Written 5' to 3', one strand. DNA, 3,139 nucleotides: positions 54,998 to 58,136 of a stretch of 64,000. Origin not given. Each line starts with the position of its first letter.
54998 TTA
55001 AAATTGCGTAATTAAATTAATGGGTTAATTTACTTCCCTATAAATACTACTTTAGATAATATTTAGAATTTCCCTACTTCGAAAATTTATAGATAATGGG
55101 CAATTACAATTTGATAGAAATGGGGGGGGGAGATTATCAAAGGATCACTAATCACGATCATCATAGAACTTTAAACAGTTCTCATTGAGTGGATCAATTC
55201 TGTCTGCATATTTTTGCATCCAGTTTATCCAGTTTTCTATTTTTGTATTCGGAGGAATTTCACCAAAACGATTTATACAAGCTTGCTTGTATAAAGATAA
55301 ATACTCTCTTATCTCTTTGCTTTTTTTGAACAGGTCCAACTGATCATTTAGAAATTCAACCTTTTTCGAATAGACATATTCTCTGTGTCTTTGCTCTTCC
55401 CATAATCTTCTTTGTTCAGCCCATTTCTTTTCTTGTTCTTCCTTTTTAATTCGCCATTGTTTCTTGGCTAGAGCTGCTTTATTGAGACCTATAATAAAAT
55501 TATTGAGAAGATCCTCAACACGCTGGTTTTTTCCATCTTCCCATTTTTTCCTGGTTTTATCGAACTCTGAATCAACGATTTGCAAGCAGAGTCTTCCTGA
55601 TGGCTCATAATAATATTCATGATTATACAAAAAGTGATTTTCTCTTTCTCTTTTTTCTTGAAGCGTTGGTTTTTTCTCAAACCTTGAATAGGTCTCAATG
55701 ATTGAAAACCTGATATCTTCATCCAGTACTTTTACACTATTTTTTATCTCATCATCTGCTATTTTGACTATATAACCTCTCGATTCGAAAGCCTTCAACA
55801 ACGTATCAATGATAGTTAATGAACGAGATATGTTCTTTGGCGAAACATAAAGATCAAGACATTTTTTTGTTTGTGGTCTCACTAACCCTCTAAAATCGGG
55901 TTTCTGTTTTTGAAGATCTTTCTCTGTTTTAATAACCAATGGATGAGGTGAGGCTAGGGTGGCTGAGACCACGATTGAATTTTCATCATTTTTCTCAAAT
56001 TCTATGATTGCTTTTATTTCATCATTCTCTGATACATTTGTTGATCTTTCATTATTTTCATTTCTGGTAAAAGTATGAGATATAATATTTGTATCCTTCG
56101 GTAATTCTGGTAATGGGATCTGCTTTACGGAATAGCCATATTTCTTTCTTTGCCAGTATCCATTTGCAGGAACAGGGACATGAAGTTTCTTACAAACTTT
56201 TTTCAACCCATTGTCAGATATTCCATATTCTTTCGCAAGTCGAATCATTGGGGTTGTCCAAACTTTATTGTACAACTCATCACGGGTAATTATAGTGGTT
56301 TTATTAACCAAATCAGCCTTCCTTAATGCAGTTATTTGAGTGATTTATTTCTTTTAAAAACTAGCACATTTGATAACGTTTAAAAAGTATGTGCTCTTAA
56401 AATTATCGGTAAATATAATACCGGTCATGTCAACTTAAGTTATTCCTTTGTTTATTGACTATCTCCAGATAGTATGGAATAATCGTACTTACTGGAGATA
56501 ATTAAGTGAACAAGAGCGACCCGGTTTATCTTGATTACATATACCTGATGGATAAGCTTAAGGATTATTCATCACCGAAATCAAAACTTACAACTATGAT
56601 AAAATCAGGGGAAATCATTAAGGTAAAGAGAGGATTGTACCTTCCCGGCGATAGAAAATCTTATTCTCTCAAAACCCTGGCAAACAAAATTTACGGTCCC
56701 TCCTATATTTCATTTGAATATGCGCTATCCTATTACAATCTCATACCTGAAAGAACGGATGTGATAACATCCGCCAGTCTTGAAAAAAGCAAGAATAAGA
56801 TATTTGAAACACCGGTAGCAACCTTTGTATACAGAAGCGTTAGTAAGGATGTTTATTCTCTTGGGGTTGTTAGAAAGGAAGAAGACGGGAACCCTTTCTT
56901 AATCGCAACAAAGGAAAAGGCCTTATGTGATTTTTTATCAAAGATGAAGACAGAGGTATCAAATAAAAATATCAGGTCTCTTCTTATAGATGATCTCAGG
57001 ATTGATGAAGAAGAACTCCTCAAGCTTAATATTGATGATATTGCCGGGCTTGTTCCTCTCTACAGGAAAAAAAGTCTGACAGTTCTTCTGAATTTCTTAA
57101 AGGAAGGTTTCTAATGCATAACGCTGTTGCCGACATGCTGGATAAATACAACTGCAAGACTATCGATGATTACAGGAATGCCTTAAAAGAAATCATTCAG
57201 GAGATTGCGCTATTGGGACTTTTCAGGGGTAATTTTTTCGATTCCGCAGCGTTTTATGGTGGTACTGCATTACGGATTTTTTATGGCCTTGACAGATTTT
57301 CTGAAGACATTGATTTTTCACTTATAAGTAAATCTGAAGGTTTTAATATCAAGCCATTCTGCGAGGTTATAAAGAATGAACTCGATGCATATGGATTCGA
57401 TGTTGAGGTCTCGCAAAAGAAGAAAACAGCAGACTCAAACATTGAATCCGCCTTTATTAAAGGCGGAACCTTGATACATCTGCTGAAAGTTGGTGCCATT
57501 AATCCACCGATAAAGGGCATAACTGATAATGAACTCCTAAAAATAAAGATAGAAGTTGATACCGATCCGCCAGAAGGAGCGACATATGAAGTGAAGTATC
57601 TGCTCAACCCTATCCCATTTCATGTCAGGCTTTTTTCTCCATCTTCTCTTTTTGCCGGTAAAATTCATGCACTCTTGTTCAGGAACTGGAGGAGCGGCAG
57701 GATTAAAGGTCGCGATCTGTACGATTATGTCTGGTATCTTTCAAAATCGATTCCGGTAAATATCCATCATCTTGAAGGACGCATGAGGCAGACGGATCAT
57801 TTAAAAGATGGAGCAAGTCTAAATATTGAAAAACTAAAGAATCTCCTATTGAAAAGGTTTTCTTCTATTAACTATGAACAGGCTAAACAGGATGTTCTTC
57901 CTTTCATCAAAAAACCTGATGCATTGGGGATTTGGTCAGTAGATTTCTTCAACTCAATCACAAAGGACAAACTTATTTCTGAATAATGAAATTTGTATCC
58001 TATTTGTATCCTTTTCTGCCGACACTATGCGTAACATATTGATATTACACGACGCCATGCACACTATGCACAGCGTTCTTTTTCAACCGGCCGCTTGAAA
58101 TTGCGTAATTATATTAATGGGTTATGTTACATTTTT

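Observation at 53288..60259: Direct-repeat family bracketing each DUF4143 ATPase gene, better conserved than the genes themselves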

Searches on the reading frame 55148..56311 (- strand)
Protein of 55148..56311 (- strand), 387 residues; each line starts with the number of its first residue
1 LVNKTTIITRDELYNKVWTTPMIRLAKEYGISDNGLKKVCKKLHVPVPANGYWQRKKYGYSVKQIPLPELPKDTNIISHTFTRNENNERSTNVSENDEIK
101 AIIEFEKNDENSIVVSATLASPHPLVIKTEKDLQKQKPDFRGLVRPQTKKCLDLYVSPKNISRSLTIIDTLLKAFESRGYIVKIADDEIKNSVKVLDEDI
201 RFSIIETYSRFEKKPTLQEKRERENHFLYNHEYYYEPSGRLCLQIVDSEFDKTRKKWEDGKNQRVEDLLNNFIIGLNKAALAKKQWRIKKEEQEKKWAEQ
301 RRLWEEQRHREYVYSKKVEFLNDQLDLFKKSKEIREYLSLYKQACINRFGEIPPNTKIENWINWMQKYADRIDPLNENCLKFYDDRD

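Call 11: search_protein_families(library=pfam, proteins=[window:55148-56311:-])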
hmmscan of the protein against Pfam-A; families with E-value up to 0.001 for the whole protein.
window:55148-56311:- (387 aa): 0 families

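Call 40: search_protein_families(library=padloc, proteins=[window:55148-56311:-], max_evalue=0.001)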
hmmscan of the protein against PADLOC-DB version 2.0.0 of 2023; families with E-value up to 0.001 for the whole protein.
window:55148-56311:- (387 aa): 0 families

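Call 41: search_protein_families(library=pfam, proteins=[window:55148-56311:-], max_evalue=5)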
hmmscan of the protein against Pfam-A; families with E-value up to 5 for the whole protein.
window:55148-56311:- (387 aa): 0 families

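Call 55: find_related_loci(query=window:55148-56311:-, collection=genome_contigs, flank=8000)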
Query window:55148-56311:- (387 aa) in genome_contigs; peptide patterns used: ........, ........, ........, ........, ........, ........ (x = any residue, [..] = any of these).
81 stretches matched a pattern, but none encodes a relative of the query by tblastn (E <= 1e-3).

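Call 72: find_homologous_proteins(query=window:55148-56311:-, max_evalue=0.00001)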
Query window:55148-56311:- (387 aa): 29 proteins with E <= 0.00001 among 2306 candidates.
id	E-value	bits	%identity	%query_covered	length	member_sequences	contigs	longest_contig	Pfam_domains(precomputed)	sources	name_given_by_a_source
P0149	2.4e-250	848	100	97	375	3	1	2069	-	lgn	-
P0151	3.0e-161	555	95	68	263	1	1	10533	-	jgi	jgi:hypothetical protein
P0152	5.1e-138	479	57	99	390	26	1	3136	-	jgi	-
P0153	1.0e-135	471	55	100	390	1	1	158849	-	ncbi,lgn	-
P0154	1.5e-81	293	41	99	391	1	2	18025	-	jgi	-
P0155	1.1e-74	270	40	99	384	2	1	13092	-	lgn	-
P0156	3.5e-74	268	40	98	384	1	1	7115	-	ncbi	-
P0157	5.8e-69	251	39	98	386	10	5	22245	-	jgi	jgi:hypothetical protein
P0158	3.3e-67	245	35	98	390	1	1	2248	-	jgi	jgi:hypothetical protein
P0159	6.0e-67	245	38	97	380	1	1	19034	-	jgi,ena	-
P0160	1.1e-64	237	38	96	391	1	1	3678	-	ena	-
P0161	6.9e-64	235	35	98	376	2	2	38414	-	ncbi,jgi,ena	-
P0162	7.0e-64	235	37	93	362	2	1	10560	-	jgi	jgi:hypothetical protein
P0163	6.9e-60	221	33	97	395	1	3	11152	-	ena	-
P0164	4.6e-54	202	39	84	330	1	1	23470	-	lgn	-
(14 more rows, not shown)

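Call 73: find_encoding_contigs(protein=P0153, flank=8000, max_places=2)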
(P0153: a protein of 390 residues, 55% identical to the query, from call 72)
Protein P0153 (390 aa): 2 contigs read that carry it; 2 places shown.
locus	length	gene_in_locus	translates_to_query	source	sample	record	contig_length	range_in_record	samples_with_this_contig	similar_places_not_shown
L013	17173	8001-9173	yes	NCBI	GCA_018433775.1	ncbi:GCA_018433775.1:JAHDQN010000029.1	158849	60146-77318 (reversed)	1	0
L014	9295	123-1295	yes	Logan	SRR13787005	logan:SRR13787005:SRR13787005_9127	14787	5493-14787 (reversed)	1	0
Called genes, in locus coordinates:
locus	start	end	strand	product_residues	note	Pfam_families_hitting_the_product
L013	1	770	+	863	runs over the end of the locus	PF08448:PAS_4 (weak), PF08447:PAS_3, PF00989:PAS, PF08448:PAS_4, PF13426:PAS_9, PF00989:PAS, PF07730:HisKA_3, PF02518:HATPase_c, +4 more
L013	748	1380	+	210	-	PF00072:Response_reg, PF08281:Sigma70_r4_2 (faint), PF00196:GerE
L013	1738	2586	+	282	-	-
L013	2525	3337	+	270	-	PF04536:TPM_phosphatase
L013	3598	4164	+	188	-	PF04011:LemA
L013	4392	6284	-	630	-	PF00580:UvrD-helicase, PF13604:AAA_30 (faint), PF01443:Viral_helicase1 (faint), PF13245:AAA_19, PF13361:UvrD_C, PF13538:UvrD_C_2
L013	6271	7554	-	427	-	PF01136:Peptidase_U32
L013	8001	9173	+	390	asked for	-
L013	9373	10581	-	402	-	PF00589:Phage_integrase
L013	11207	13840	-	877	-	PF02463:SMC_N, PF13175:AAA_15 (weak), PF13476:AAA_23 (weak)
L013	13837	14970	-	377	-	PF00149:Metallophos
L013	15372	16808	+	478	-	PF07724:AAA_2 (faint), PF00158:Sigma54_activat, PF14532:Sigma54_activ_2, PF07728:AAA_5 (weak), PF00004:AAA (weak), PF25601:AAA_lid_14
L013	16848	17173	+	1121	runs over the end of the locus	PF13643:DUF4145 (faint), PF04313:HSDR_N, PF00270:DEAD (weak), PF00271:Helicase_C (faint), PF04851:ResIII, PF18766:SWI2_SNF2, PF08463:EcoEI_R_C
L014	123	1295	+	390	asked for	-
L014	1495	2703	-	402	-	PF00589:Phage_integrase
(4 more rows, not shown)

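Call 74: find_encoding_contigs(protein=P0157, flank=8000, max_places=3)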
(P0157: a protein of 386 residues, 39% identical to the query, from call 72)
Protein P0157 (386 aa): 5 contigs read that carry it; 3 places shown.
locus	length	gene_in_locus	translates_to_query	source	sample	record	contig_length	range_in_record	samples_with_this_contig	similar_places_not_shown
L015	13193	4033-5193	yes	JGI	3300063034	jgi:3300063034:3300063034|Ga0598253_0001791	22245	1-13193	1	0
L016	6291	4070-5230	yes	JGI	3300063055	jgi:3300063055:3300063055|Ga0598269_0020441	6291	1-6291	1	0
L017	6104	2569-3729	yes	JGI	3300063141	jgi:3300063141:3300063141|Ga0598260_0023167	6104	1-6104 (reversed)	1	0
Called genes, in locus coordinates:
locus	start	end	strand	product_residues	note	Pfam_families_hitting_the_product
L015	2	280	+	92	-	?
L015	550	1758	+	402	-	PF00083:Sugar_tr, PF07690:MFS_1, PF12832:MFS_1_like, PF07690:MFS_1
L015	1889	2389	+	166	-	PF00072:Response_reg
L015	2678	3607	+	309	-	PF03460:NIR_SIR_ferr, PF01077:NIR_SIR, PF12837:Fer4_6 (faint), PF12797:Fer4_2 (faint)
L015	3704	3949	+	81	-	-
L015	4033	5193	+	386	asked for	-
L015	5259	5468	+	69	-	-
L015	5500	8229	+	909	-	PF12161:HsdM_N, PF02384:N6_Mtase, PF07669:Eco57I (weak)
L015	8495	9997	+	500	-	-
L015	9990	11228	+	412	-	PF01420:Methylase_S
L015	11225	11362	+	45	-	-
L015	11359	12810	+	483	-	PF13289:SIR2_2, PF18185:STALD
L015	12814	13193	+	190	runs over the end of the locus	PF08937:ThsB_TIR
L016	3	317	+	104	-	?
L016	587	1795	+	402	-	PF00083:Sugar_tr, PF07690:MFS_1, PF12832:MFS_1_like, PF07690:MFS_1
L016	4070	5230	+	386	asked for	-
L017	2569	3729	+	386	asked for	-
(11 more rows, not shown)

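Call 87: predict_structure(alignment_id=A2)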
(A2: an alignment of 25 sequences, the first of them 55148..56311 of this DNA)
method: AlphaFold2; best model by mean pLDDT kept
length: 387 residues; sequences in the alignment: 25
mean_pLDDT: 88.0   pTM: 0.60
mean pLDDT of the five models: 88.0, 87.9, 87.0, 86.5, 85.9
residues with pLDDT >= 90: 252; 70-90: 103; 50-70: 22; < 50: 10
segments of 3 or more residues with pLDDT < 50: 86-93
pLDDT, mean of each block of 10 residues (from residue 1): 81 95 91 93 94 92 92 88 58 61 89 91 94 95 93 96 97 93 79 87 95 81 68 91 87 88 95 92 88 91 95 94 93 96 93 90 93 80 52
secondary structure, 60 per line:
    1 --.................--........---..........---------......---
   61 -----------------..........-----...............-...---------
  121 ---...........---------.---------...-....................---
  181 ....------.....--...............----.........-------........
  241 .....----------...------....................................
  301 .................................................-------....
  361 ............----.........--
elements in order: E3-9 H10-19 H22-29 H33-42 H52-57 E78-84 H93-107 H124-134 E154-156 H158-177 E181-184 E191-195 E198-212 H217-225 E233-245 E256-258 H265-349 H357-372 H377-385

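Call 89: fold_search(model_id=the predicted structure, library=pdb)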
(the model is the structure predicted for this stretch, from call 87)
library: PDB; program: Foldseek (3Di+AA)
matches with E <= 10: 77; with E <= 0.001: 0
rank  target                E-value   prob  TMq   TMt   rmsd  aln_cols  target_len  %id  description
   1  7edx_G                4.6e-01  0.10  0.08  0.17  14.0        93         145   11  p53-bound TFIID-based core PIC on HDM2 promoter (released 2021-05-05)
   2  4oy2_B                4.6e-01  0.09  0.10  0.14  17.3       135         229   10  Crystal structure of TAF1-TAF7, a TFIID subcomplex (released 2014-06-25)
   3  7egb_G                4.9e-01  0.09  0.08  0.17  14.0        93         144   11  TFIID-based holo PIC on SCP promoter (released 2021-05-05)
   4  4oy2_D                5.8e-01  0.10  0.10  0.14  13.1       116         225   13  Crystal structure of TAF1-TAF7, a TFIID subcomplex (released 2014-06-25)
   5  4rgw_B                6.1e-01  0.09  0.11  0.25  13.0       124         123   13  Crystal Structure of a TAF1-TAF7 Complex in Human Transcription Factor IID (released 2014-12-03)
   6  9qq6_A                8.6e-01  0.06  0.12  0.10  33.9       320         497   11  Structure of the Azotobacter vinelandii NifL-NifA complex (released 2025-06-18)
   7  2wr9_C                1.1e+00  0.06  0.08  0.18   7.5        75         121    8  CRYSTAL STRUCTURE OF BURKHOLDERIA CENOCEPACIA LECTIN (BCLA) COMPLEXED WITH AMAN1-3MAN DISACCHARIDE (released 2009-09-15)
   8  2wr9_B                1.3e+00  0.07  0.08  0.18   8.0        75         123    8  CRYSTAL STRUCTURE OF BURKHOLDERIA CENOCEPACIA LECTIN (BCLA) COMPLEXED WITH AMAN1-3MAN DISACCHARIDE (released 2009-09-15)
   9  9c8t                  1.3e+00  0.04  0.14  0.15  16.6       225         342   11  Crystal Structure of human cyclic GMP-AMP synthase in complex with AMPPNP and compound 2 (released 2025-04-02)
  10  4aoc_D                1.7e+00  0.06  0.08  0.18   8.0        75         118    8  crystal structure of BC2L-A Lectin from Burkolderia cenocepacia in complex with methyl-heptoside (released 2012-08-15)
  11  6s1c_F                1.7e+00  0.04  0.10  0.12  15.1       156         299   13  P3221 crystal form of the Ctf18-1-8/Pol2(1-528) complex (released 2020-07-08)
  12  4aoc_A                1.9e+00  0.04  0.08  0.19   7.7        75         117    8  crystal structure of BC2L-A Lectin from Burkolderia cenocepacia in complex with methyl-heptoside (released 2012-08-15)
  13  2wr9_A                2.2e+00  0.04  0.08  0.18   7.6        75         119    8  CRYSTAL STRUCTURE OF BURKHOLDERIA CENOCEPACIA LECTIN (BCLA) COMPLEXED WITH AMAN1-3MAN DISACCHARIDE (released 2009-09-15)
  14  2wr9_D                2.3e+00  0.04  0.08  0.18   7.7        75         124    8  CRYSTAL STRUCTURE OF BURKHOLDERIA CENOCEPACIA LECTIN (BCLA) COMPLEXED WITH AMAN1-3MAN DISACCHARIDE (released 2009-09-15)
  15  4bjj_B                2.4e+00  0.03  0.07  0.24  16.3        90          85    9  Sfc1-Sfc7 dimerization module (released 2013-07-31)
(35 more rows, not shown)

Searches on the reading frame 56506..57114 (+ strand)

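Call 11: search_protein_families(library=pfam, proteins=[window:56506-57114:+])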
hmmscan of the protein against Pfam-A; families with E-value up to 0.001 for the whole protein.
window:56506-57114:+ (202 aa): 0 families

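Call 40: search_protein_families(library=padloc, proteins=[window:56506-57114:+], max_evalue=0.001)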
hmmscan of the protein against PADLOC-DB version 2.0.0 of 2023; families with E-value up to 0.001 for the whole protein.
window:56506-57114:+ (202 aa): 17 families
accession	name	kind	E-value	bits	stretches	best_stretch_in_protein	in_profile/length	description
PDLC02230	AbiEi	-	2e-61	205.1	1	11-200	6-191/192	AbiEi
PDLC02272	AbiEi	-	1.4e-37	127.4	1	14-199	21-195/200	AbiEi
PDLC02241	AbiEi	-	1.1e-31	108.2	1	25-197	29-193/199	AbiEi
PDLC02240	AbiEi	-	1.3e-24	84.9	1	31-200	41-212/216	AbiEi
PDLC02274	AbiEi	-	8.3e-20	69.4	1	31-199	41-211/217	AbiEi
PDLC02255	AbiEi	-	2.4e-17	61.1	1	12-162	21-162/186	AbiEi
PDLC02225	AbiEi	-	1.4e-15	55.6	1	16-158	23-162/198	AbiEi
PDLC02267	AbiEi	-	1.1e-09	36.1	1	24-146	37-154/252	AbiEi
PDLC02248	AbiEi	-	1.5e-09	35.8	1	25-173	30-179/198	AbiEi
PDLC02245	AbiEi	-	2.7e-09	35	1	12-146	12-146/194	AbiEi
PDLC02275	AbiEi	-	8.2e-09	33.7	1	12-161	12-156/184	AbiEi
PDLC02265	AbiEi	-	9.6e-09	33.2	1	16-145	20-149/198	AbiEi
PDLC02238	AbiEi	-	2.2e-07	28.8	1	16-181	7-163/180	AbiEi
PDLC02232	AbiEi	-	5.6e-07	27.6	1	24-143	37-159/177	AbiEi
PDLC02269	AbiEi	-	9.5e-06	23.1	1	20-172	24-172/251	AbiEi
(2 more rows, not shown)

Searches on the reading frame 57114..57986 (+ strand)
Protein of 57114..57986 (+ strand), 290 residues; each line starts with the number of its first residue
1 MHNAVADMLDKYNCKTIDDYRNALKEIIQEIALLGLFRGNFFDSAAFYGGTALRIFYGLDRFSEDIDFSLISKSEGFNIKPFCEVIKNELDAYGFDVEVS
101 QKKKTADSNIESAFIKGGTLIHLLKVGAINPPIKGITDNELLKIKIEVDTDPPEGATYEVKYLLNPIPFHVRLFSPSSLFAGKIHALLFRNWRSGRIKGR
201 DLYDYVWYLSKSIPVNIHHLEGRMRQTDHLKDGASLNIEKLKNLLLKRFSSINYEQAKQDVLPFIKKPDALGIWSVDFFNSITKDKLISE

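Call 11: search_protein_families(library=pfam, proteins=[window:57114-57986:+])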
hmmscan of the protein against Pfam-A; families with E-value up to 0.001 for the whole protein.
window:57114-57986:+ (290 aa): 1 family
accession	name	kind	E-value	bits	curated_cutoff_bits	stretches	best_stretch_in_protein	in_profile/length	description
PF08843.17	AbiEii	-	7.5e-31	108.3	22.5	1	35-268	5-230/238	Nucleotidyl transferase AbiEii toxin, Type IV TA system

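Call 47: list_cluster_members(proteins=[P0022, window:57114-57986:+, window:53542-54816:+, window:55148-56311:-])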
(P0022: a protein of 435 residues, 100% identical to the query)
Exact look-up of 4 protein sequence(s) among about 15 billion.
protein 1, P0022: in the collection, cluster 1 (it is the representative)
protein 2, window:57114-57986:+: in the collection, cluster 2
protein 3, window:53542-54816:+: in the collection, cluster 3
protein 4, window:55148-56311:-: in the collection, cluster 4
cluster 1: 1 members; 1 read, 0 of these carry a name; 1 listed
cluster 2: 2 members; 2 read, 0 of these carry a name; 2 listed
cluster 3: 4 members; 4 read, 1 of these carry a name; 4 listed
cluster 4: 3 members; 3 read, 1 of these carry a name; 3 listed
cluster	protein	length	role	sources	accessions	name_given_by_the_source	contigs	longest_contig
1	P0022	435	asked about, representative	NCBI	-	-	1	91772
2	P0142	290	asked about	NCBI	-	-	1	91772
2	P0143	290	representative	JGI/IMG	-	-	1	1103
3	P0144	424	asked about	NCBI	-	-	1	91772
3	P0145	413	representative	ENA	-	-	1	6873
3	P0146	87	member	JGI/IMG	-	predicted AAA+ superfamily ATPase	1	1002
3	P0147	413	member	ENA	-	-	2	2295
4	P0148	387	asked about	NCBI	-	-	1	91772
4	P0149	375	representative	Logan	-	-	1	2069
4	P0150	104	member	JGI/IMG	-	hypothetical protein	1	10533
